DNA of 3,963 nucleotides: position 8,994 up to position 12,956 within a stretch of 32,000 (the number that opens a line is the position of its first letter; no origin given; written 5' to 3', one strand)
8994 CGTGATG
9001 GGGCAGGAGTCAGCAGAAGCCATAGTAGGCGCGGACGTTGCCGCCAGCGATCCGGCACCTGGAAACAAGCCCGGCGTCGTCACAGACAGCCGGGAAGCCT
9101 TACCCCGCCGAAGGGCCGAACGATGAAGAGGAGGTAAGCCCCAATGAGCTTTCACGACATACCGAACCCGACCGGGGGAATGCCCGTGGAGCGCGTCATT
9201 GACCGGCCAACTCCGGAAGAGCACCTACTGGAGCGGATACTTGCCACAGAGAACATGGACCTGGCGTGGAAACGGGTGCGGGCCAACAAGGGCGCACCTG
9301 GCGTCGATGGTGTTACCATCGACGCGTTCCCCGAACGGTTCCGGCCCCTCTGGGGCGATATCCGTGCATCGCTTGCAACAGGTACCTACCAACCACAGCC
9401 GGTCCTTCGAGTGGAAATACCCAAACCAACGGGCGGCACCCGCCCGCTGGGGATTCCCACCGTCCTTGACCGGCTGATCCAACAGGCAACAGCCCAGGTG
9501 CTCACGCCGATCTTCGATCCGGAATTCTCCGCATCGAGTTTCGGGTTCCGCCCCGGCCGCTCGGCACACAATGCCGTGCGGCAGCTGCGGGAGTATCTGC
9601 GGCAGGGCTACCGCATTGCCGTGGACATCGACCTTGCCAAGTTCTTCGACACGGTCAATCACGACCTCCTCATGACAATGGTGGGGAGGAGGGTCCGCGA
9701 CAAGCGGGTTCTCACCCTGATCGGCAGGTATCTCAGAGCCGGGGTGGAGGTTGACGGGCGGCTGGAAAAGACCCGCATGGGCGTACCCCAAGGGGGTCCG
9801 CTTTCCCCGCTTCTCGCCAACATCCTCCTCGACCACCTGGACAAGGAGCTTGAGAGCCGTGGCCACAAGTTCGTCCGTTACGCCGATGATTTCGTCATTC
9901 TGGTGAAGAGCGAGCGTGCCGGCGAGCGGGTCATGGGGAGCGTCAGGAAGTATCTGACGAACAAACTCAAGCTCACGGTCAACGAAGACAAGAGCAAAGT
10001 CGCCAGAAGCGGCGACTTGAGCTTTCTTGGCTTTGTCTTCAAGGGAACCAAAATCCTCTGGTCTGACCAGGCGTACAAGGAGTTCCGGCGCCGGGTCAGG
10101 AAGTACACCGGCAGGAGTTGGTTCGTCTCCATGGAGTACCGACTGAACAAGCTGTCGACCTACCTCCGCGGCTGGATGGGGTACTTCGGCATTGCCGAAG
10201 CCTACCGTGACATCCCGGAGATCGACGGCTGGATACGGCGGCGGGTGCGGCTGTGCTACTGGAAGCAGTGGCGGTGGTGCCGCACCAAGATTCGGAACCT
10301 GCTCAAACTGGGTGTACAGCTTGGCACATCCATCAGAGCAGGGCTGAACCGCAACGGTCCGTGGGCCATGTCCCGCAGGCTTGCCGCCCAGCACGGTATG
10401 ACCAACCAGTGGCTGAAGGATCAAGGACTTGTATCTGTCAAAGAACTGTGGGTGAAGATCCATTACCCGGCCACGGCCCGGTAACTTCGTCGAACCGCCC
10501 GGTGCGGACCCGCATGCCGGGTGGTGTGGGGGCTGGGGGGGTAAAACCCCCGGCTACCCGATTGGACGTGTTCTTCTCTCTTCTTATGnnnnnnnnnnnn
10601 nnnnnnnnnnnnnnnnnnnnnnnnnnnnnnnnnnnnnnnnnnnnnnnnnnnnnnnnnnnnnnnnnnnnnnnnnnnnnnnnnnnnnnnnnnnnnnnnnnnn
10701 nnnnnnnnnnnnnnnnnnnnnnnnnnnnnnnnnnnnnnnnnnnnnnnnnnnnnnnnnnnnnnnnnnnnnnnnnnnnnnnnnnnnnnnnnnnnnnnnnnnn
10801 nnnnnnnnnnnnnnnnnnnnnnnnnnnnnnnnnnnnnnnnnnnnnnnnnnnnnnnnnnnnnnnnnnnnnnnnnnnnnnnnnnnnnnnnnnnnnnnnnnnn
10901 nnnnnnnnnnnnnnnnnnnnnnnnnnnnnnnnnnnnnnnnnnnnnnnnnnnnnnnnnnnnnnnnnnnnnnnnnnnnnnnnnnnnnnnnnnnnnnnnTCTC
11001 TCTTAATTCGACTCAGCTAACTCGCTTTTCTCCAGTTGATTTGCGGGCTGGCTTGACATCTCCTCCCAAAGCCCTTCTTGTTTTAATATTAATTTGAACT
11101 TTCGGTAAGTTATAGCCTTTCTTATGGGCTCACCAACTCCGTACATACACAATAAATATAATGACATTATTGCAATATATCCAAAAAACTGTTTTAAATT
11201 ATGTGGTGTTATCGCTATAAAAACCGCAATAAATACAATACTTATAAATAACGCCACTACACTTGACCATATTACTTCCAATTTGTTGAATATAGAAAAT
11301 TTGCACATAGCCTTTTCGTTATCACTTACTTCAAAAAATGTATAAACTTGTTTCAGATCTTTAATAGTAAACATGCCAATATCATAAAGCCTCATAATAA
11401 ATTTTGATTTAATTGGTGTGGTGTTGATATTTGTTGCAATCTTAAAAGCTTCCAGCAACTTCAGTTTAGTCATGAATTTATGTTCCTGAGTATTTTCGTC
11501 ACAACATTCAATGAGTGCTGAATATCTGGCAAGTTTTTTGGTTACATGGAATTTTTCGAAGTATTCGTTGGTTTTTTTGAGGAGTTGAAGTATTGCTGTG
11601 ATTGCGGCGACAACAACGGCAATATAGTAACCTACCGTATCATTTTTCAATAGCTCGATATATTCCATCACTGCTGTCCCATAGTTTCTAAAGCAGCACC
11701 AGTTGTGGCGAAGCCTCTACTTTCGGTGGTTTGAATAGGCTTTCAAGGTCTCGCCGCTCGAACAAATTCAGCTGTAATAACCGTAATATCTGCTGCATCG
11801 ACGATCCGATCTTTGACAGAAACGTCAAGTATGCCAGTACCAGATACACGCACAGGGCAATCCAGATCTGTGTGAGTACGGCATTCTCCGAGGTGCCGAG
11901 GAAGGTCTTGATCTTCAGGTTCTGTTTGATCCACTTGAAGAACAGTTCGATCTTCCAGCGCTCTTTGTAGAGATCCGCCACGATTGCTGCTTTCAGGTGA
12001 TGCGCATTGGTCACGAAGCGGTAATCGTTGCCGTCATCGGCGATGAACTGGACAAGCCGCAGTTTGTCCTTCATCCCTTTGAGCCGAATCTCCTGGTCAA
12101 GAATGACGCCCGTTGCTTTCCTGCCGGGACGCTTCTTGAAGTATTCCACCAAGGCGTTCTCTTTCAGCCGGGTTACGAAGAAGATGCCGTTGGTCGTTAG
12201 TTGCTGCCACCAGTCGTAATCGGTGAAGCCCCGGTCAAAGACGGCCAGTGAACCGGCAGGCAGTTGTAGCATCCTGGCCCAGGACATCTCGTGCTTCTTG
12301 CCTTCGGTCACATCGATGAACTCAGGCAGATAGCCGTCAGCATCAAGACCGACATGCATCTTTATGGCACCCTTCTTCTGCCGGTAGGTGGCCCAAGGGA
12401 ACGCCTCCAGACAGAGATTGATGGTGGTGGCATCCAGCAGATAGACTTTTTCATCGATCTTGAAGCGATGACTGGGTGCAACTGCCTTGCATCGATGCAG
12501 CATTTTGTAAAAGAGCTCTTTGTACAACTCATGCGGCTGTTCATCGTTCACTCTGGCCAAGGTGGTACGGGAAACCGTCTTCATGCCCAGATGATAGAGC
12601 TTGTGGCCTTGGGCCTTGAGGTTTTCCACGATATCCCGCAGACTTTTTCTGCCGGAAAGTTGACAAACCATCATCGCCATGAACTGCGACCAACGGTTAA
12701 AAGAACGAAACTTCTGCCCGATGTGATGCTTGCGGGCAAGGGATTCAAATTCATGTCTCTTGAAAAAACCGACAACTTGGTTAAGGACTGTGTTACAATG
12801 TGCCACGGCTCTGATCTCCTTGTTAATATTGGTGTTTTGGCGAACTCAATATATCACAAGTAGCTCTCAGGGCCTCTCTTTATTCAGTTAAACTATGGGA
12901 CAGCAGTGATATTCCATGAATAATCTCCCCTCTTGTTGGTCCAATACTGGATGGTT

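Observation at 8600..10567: Group II intron inserted antisense, apparently exactly at the G|TT crossover point of an attC-like site (IIC-attC-like behaviour)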

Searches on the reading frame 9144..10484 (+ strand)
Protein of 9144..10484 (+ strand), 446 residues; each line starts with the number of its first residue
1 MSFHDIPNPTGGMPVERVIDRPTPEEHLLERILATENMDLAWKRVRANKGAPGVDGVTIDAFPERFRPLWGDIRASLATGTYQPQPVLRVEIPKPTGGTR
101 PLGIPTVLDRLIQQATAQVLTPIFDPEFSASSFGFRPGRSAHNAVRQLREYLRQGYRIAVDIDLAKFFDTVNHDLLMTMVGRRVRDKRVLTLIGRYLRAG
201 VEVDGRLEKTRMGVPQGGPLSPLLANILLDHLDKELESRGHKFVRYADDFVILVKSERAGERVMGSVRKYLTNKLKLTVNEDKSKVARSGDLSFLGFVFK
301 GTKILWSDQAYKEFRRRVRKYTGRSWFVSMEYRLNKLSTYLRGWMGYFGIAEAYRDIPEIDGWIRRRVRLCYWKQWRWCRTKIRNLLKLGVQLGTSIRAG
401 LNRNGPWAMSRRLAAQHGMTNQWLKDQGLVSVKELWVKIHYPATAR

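Call 4: search_protein_families(library=pfam, proteins=[window:9144-10484:+], max_evalue=0.01)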
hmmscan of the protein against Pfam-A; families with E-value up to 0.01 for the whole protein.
window:9144-10484:+ (446 aa): 2 families
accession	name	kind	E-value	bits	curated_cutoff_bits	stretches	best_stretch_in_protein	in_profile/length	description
PF00078.32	RVT_1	-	1.7e-41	142.6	29.6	1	92-298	1-204/205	Reverse transcriptase (RNA-dependent DNA polymerase)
PF08388.16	GIIM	-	1.4e-15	57.5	23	1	312-385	2-75/80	Group II intron, maturase-specific domain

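Call 14: search_solved_structures(query=window:9144-10484:+, max_evalue=0.001)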
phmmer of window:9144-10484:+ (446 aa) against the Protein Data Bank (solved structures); distinct sequences matched with E-value up to 0.001: 27.
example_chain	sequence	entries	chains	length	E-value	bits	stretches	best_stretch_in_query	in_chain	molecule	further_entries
6ar1_A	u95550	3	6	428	1.4e-136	459.3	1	28-437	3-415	GsI-IIC RT | Trt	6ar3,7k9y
7uim_D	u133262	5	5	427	5.4e-107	361.8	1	27-437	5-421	Group II intron reverse transcriptase/maturase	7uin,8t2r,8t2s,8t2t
5hhl_A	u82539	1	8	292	4.9e-83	282.8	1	27-299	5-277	Retron-type reverse transcriptase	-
5hhj_A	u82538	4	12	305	1.3e-81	278.1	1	26-299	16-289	Retron-type reverse transcriptase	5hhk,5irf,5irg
5g2x_C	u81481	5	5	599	2e-43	152.2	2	34-286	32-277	GROUP II INTRON-ENCODED PROTEIN LTRA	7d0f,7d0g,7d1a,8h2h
6me0_C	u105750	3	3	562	1.5e-39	139.5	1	39-382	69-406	Maturase reverse transcriptase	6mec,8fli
7kft_D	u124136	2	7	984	3.7e-35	125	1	76-301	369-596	Cas6-RT-Cas1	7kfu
9d5x_A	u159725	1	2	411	1.3e-18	70.5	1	35-365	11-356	Group II intron-like 4 reverse transcriptase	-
9d4s_A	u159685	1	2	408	1.3e-18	70.4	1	36-365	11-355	Group II intron-like 4 reverse transcriptase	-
9ioa_A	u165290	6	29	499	5.4e-17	65.1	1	70-254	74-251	RNA-dependent DNA polymerase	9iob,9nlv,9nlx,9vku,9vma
8bgj_A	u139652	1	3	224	3.9e-13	52.4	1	130-299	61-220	RNA-directed DNA polymerase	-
8ub7_A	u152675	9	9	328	1.1e-12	50.9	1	73-326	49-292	Reverse transcriptase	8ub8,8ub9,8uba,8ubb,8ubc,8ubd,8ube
9c0i_A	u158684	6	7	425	2.7e-09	39.7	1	209-320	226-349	Reverse transcriptase/maturase family protein | Antiviral reverse transcriptase Drt2 | RNA-dependent DNA polymerase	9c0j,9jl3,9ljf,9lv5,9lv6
9lje_A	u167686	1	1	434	2.9e-09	39.6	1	209-320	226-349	RNA-dependent DNA polymerase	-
9nl2_A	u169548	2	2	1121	5.3e-08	35.5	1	92-243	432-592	R2 retrotransposon protein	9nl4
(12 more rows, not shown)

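Call 23: find_related_loci(query=window:9144-10484:+, collection=genome_contigs, flank=3000)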
Query window:9144-10484:+ (446 aa) in genome_contigs; peptide patterns used: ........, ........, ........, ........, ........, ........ (x = any residue, [..] = any of these).
600 stretches matched a pattern (row limit reached: there are more); 574 encode a relative of the query (tblastn E <= 1e-3); the best 80 are kept; 79 distinct loci.
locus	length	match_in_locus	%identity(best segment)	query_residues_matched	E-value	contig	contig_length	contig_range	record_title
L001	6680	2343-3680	92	1-446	0e+0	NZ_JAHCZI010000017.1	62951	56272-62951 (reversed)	Geobacter hydrogenophilus strain DSM 13691 NODE_17_length_62951_cov_230.540573, whole genome shotgun sequence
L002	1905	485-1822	90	1-446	0e+0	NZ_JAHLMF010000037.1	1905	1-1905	Geomonas diazotrophica strain Red69 scaffold37, whole genome shotgun sequence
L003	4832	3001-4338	88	1-446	0e+0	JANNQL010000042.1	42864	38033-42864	MAG: Pseudomonadota bacterium isolate SOY_31_metabat_452_sub SOY_31_k141_2744260, whole genome shotgun sequence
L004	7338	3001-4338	88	1-446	0e+0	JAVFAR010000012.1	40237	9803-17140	MAG: Trichloromonas sp. isolate BF4_96 NODE_2794_length_40237_cov_10.956569_Biofilm4, whole genome shotgun sequence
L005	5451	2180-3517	82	1-446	0e+0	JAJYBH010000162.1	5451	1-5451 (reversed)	MAG: Deltaproteobacteria bacterium isolate BP8.bin69 NODE_29717_length_5451_cov_1.348047, whole genome shotgun sequence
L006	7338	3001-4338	79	1-446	0e+0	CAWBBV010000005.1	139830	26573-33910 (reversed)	MAG: uncultured delta proteobacterium isolate MFD02832.bin.1.176 genome assembly, contig: contig_11195, whole genome sho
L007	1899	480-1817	80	1-446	0e+0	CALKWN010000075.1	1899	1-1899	MAG TPA_asm: uncultured candidate division WWE3 bacterium isolate SRR6007446_bin.103_CONCOCT_v1.1_MAG genome assembly, c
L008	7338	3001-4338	79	1-446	0e+0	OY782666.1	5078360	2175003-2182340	MAG: Geopsychrobacteraceae bacterium isolate f8de7df7-17c8-42b0-849c-d6069997f774 genome assembly, chromosome: 1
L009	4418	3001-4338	79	1-446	0e+0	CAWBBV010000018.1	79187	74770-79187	MAG: uncultured delta proteobacterium isolate MFD02832.bin.1.176 genome assembly, contig: contig_11219, whole genome sho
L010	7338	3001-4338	78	1-446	0e+0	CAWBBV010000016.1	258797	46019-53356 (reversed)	MAG: uncultured delta proteobacterium isolate MFD02832.bin.1.176 genome assembly, contig: contig_11217, whole genome sho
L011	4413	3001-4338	78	1-446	0e+0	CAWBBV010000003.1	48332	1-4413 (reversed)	MAG: uncultured delta proteobacterium isolate MFD02832.bin.1.176 genome assembly, contig: contig_11181, whole genome sho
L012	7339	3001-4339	78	1-446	0e+0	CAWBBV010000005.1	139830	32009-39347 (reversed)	MAG: uncultured delta proteobacterium isolate MFD02832.bin.1.176 genome assembly, contig: contig_11195, whole genome sho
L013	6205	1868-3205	70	1-446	0e+0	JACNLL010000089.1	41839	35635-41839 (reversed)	MAG: Candidatus Desulfaltia bathyphila NIOZ-UU_NODE_900_length_41839_cov_14.5664, whole genome shotgun sequence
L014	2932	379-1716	68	1-446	0e+0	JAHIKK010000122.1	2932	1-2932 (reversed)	MAG: Candidatus Omnitrophota bacterium isolate KR13_N1.mb.50 KR13_N1.mb.50_k141_49295, whole genome shotgun sequence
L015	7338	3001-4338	68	1-446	0e+0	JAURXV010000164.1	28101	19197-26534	MAG: Syntrophales bacterium isolate E10_metabat.bin.36 E10_k141_226361, whole genome shotgun sequence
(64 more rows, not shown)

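Call 25: find_encoding_contigs(protein=window:9144-10484:+, flank=3000, max_places=10)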
Protein window:9144-10484:+ (446 aa): 23 contigs read that carry it; 10 places shown.
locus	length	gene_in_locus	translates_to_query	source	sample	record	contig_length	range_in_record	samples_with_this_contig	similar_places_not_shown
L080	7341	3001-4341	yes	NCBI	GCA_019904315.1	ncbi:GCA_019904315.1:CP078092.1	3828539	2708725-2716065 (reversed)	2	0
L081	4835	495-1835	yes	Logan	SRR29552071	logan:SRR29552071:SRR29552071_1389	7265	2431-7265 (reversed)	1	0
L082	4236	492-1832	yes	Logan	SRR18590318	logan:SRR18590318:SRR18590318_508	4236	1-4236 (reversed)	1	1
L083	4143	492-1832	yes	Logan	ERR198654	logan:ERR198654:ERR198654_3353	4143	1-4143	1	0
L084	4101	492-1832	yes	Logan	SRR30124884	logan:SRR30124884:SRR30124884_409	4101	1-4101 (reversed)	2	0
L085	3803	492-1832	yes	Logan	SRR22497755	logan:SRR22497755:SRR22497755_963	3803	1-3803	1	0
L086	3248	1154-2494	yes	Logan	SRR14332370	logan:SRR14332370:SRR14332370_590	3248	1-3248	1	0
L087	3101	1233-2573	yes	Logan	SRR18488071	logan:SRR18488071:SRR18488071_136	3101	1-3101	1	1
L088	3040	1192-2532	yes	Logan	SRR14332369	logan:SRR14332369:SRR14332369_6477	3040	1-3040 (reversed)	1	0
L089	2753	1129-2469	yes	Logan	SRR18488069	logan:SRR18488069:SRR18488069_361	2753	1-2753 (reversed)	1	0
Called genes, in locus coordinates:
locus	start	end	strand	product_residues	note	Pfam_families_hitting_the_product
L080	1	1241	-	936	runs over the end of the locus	PF01590:GAF, PF13185:GAF_2, PF00158:Sigma54_activat, PF14532:Sigma54_activ_2, PF07724:AAA_2 (weak), PF07728:AAA_5 (faint), PF25601:AAA_lid_14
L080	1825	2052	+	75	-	PF04014:MazE_antitoxin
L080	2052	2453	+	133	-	PF01850:PIN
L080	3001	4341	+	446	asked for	PF00078:RVT_1, PF08388:GIIM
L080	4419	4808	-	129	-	-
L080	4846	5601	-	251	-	-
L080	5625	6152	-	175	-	-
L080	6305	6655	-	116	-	-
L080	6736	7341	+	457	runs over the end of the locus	PF13495:Phage_int_SAM_4, PF00589:Phage_integrase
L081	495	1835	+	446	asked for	PF00078:RVT_1, PF08388:GIIM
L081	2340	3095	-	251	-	-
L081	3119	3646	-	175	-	-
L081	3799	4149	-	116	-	-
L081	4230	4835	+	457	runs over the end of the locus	PF13495:Phage_int_SAM_4, PF00589:Phage_integrase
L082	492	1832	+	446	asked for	PF00078:RVT_1, PF08388:GIIM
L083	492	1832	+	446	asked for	PF00078:RVT_1, PF08388:GIIM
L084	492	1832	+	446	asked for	PF00078:RVT_1, PF08388:GIIM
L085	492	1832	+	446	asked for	PF00078:RVT_1, PF08388:GIIM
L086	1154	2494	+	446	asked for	PF00078:RVT_1, PF08388:GIIM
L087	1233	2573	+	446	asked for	PF00078:RVT_1, PF08388:GIIM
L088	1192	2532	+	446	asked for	PF00078:RVT_1, PF08388:GIIM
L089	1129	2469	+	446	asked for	PF00078:RVT_1, PF08388:GIIM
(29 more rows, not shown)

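Call 34: list_cluster_members(proteins=[window:9144-10484:+])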
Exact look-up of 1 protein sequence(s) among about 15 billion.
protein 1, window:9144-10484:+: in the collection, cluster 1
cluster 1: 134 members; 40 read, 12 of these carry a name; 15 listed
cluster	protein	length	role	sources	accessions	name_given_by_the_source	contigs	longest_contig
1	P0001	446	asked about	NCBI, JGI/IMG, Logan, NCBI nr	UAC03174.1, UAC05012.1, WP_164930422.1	group II intron reverse transcriptase/maturase [Geobacter sulfurreducens]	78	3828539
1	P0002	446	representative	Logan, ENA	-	-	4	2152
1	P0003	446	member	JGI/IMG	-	RNA-directed DNA polymerase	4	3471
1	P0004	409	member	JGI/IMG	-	RNA-directed DNA polymerase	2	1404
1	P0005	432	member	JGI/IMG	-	RNA-directed DNA polymerase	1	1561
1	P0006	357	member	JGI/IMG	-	RNA-directed DNA polymerase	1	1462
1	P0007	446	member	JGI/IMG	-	RNA-directed DNA polymerase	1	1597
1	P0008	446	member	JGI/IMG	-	RNA-directed DNA polymerase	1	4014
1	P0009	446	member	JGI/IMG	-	RNA-directed DNA polymerase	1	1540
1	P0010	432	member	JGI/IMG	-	RNA-directed DNA polymerase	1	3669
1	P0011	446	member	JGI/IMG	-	RNA-directed DNA polymerase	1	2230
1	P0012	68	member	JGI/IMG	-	RNA-directed DNA polymerase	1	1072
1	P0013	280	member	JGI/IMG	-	RNA-directed DNA polymerase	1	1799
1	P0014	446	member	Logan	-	-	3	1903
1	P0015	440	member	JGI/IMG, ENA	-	-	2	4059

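Call 50: search_protein_families(library=ncbifam, proteins=[window:9144-10484:+, L080:6736-7341:+], max_evalue=0.001)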
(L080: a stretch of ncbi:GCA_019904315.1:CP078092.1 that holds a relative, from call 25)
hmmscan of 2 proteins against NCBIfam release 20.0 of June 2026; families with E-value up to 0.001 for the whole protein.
window:9144-10484:+ (446 aa): 10 families
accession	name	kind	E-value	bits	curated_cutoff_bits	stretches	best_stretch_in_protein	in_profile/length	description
TIGR04416.1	group_II_RT_mat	equivalog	3.1e-125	418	300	1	36-376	2-353/353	group II intron reverse transcriptase/maturase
NF038233.2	retron_St85_RT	exception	3.4e-21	75.8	235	1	89-348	27-273/289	retron St85 family RNA-directed DNA polymerase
NF041746.1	Drt2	equivalog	3.1e-20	72.7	390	1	208-320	218-342/416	antiviral reverse transcriptase Drt2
NF041747.1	Drt3a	equivalog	3.3e-15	56.3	200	1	142-288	95-239/412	antiviral reverse transcriptase Drt3a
NF042941.1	Retron_TIR_antiphage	equivalog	2.4e-10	39.8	600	1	90-268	32-198/464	TIR domain-containing anti-phage reverse transcriptase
NF041749.1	Drt4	equivalog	4.3e-10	39.2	450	1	210-287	187-267/489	antiviral reverse transcriptase Drt4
NF038237.1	retron_Ec67_fus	exception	5.6e-09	35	450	1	214-264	161-215/572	retron Ec67 family RNA-directed DNA polymerase/endonuclease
NF041750.1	Drt5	equivalog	1.5e-08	34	550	1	147-288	117-252/484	antiviral reverse transcriptase Drt5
TIGR04499.1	abortive_AbiA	subfamily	6.2e-05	21.9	250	1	153-292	142-296/615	AbiA family abortive infection protein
NF041748.1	Drt3b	equivalog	0.00078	18.2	350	0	238-286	267-314/647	antiviral reverse transcriptase Drt3b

L080:6736-7341:+ (202 aa): 3 families
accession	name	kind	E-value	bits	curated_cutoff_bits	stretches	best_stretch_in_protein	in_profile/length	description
TIGR02249.1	integrase_gron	subfamily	3.1e-14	53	265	1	145-202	2-59/315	integron integrase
NF040815.2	recomb_XerA_Arch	equivalog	6.4e-10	39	220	1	150-198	5-52/263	site-specific tyrosine recombinase/integron integrase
NF011946.0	PRK15417.1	equivalog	6.6e-09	35.4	435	1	144-199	16-71/337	integron integrase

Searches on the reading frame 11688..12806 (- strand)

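Call 4: search_protein_families(library=pfam, proteins=[window:11688-12806:-], max_evalue=0.01)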
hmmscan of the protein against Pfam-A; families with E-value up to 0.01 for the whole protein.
window:11688-12806:- (372 aa): 2 families
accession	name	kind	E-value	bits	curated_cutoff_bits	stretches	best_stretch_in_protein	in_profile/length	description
PF14294.11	DUF4372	-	3e-32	111.1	25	1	3-76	1-74/74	Domain of unknown function (DUF4372)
PF01609.27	DDE_Tnp_1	-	8.9e-29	101.1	23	1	119-322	4-199/200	Transposase DDE domain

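Call 50: search_protein_families(library=ncbifam, proteins=[window:11688-12806:-], max_evalue=0.001)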
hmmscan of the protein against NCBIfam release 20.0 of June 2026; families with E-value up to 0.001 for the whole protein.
window:11688-12806:- (372 aa): 12 families
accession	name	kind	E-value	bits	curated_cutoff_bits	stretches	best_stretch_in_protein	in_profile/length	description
NF033592.1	transpos_IS4_1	equivalog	5.6e-86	288.6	115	1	14-327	4-331/332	IS4 family transposase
NF033559.2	transpos_IS1634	equivalog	2.9e-12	46.4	100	2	264-344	363-447/483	IS1634 family transposase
NF049921.1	transpos_IS701_2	equivalog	6.1e-12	45.6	250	1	188-335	148-297/318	IS701 family transposase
NF049925.1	transpos_IS4_4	equivalog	6.1e-11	41.7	250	1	213-326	253-369/449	IS4 family transposase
NF033591.1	transpos_IS4_2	equivalog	2.3e-09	36.8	152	1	179-301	113-254/340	IS4 family transposase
NF049999.1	transpos_IS701_3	equivalog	1.5e-07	30.6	170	1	242-332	272-365/412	IS701 family transposase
NF033540.2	transpos_IS701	equivalog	5.1e-07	29.3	150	1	261-325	295-360/363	IS701 family transposase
NF033520.1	transpos_IS982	equivalog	9.2e-07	28.7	130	0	148-218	114-185/243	IS982 family transposase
NF033580.1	transpos_IS5_3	equivalog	2.4e-05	24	110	0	272-321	207-256/258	IS5 family transposase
NF033590.1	transpos_IS4_3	equivalog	0.00012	21.2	160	1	273-340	268-335/405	IS4 family transposase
NF033551.1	transpos_IS1182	equivalog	0.00029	19.8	270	0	6-108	25-130/488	IS1182 family transposase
NF041680.1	transp_NF041680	equivalog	0.00034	19.8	440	0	267-320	308-359/439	NF041680 family putative transposase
